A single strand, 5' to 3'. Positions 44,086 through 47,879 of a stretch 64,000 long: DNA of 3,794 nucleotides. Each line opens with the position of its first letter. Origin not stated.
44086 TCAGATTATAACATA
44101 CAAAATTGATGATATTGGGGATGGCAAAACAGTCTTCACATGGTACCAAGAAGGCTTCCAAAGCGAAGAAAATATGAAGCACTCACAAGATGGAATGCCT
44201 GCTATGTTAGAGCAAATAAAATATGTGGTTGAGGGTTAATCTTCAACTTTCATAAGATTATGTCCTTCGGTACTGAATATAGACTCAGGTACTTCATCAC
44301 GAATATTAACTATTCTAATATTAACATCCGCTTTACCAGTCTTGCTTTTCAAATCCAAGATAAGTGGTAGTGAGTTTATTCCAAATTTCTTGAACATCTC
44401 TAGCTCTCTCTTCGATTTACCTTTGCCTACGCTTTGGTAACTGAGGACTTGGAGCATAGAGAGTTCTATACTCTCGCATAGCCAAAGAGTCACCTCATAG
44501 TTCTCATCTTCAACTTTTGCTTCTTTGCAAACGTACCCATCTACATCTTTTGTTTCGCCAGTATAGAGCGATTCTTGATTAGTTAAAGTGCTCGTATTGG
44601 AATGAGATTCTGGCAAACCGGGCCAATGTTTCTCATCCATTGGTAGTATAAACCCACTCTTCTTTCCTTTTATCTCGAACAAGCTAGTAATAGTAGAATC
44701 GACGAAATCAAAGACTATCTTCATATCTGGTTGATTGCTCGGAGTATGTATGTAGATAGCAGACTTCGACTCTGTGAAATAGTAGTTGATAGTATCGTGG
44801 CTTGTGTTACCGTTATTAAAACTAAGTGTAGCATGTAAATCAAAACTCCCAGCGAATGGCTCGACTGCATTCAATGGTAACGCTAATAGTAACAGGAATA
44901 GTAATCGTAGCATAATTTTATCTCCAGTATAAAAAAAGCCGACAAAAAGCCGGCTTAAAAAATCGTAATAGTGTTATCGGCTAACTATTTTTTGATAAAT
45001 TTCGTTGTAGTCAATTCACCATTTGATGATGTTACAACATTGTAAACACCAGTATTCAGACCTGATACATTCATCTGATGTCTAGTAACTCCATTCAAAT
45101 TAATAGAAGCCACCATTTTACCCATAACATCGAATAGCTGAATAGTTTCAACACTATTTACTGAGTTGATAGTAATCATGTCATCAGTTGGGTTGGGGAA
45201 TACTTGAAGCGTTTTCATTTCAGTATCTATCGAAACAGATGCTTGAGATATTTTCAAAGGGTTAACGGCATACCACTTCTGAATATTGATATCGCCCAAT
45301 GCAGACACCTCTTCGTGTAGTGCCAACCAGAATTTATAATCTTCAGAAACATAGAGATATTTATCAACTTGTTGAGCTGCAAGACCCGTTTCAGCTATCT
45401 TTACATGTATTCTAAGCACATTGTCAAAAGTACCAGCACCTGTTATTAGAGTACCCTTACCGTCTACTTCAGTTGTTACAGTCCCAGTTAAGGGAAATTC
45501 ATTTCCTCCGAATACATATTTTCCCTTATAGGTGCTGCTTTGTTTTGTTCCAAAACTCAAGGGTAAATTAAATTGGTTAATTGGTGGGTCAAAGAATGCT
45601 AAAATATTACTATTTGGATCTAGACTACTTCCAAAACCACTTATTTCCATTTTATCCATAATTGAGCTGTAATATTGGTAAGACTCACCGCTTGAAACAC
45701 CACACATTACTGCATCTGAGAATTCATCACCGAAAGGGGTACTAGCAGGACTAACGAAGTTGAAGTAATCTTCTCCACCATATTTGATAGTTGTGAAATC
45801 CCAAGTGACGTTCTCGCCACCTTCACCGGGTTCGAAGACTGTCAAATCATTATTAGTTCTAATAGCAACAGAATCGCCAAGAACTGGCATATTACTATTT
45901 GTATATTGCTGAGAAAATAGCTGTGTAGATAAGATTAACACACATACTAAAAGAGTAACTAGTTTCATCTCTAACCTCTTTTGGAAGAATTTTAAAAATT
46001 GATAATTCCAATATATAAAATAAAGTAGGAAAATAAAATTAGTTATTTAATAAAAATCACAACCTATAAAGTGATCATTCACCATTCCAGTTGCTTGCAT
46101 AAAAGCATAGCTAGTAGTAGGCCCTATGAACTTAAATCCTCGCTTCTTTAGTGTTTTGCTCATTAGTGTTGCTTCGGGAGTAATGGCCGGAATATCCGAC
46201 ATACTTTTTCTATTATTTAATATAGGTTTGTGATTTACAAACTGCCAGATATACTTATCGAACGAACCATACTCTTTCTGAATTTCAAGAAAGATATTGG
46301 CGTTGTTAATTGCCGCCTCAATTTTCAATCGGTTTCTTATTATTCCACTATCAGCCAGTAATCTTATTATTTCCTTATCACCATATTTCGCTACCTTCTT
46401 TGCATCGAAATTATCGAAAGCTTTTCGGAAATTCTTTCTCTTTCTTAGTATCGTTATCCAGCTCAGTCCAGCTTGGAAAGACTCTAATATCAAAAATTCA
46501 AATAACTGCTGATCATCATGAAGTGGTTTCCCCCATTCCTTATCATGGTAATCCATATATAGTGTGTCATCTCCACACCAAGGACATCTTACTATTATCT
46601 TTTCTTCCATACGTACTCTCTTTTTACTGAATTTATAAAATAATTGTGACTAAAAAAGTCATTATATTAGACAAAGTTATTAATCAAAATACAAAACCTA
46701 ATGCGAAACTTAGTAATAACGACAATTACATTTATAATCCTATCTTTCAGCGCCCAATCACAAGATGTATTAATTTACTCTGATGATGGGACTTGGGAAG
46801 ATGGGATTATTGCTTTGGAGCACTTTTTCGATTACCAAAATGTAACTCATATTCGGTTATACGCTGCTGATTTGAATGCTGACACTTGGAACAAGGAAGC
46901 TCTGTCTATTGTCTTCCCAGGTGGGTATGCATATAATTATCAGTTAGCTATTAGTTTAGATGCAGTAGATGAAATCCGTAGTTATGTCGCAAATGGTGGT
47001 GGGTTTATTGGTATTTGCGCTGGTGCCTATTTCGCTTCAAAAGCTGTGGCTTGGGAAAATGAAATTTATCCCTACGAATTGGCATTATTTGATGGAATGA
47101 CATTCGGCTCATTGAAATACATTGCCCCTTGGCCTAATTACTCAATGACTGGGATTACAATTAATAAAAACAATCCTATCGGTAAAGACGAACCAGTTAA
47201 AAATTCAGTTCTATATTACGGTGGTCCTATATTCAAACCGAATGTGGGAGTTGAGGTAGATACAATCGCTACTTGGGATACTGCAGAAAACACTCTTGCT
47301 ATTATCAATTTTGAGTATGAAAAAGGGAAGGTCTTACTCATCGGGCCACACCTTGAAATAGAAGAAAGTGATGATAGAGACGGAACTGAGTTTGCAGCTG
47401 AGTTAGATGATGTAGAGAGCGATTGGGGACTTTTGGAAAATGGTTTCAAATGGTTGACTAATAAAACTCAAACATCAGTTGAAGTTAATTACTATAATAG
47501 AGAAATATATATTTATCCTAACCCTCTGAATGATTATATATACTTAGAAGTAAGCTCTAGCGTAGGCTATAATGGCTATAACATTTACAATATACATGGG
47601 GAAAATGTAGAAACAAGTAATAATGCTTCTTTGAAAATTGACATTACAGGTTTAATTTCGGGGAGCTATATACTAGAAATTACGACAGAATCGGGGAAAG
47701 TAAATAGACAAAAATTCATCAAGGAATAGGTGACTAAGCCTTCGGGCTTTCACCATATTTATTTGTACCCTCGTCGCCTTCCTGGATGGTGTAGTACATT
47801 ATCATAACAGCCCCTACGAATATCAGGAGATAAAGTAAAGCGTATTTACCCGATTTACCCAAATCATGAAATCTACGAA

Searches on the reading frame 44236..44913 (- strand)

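Call 33: search_protein_families(library=pfam, proteins=[window:44236-44913:-], max_evalue=0.001)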
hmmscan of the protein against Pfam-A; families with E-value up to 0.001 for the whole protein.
window:44236-44913:- (225 aa): 1 family
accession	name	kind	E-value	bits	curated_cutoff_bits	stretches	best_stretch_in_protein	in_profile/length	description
PF14371.13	DUF4412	-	0.00025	21.3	21.6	1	104-213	78-185/191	Domain of unknown function (DUF4412)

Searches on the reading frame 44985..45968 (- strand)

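Call 43: search_protein_families(library=pfam, proteins=[window:44985-45968:-], max_evalue=0.001)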
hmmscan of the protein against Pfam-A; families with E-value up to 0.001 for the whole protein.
window:44985-45968:- (327 aa): 1 family
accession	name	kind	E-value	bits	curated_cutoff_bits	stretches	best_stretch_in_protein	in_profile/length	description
PF18962.6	Por_Secre_tail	-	1.1e-13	51.7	27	1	256-325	1-74/75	Secretion system C-terminal sorting domain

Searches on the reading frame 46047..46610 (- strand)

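Call 43: search_protein_families(library=pfam, proteins=[window:46047-46610:-], max_evalue=0.001)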
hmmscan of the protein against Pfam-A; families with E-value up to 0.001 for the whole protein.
window:46047-46610:- (187 aa): 1 family
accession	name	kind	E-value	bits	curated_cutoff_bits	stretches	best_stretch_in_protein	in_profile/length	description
PF03352.18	Adenine_glyco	-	9.8e-84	280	25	1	11-186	1-175/177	Methyladenine glycosylase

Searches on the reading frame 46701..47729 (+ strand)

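Call 43: search_protein_families(library=pfam, proteins=[window:46701-47729:+], max_evalue=0.001)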
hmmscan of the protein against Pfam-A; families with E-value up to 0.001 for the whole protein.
window:46701-47729:+ (342 aa): 3 families
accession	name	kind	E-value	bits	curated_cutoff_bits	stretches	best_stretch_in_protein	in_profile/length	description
PF09825.15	BPL_N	-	4e-25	88.7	24.2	1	22-223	2-224/283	Biotin-protein ligase, N terminal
PF18962.6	Por_Secre_tail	-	1.8e-11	44.6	27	1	271-340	1-74/75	Secretion system C-terminal sorting domain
PF07685.20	GATase_3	-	0.00042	20.4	27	1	37-112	5-88/196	CobB/CobQ-like glutamine amidotransferase domain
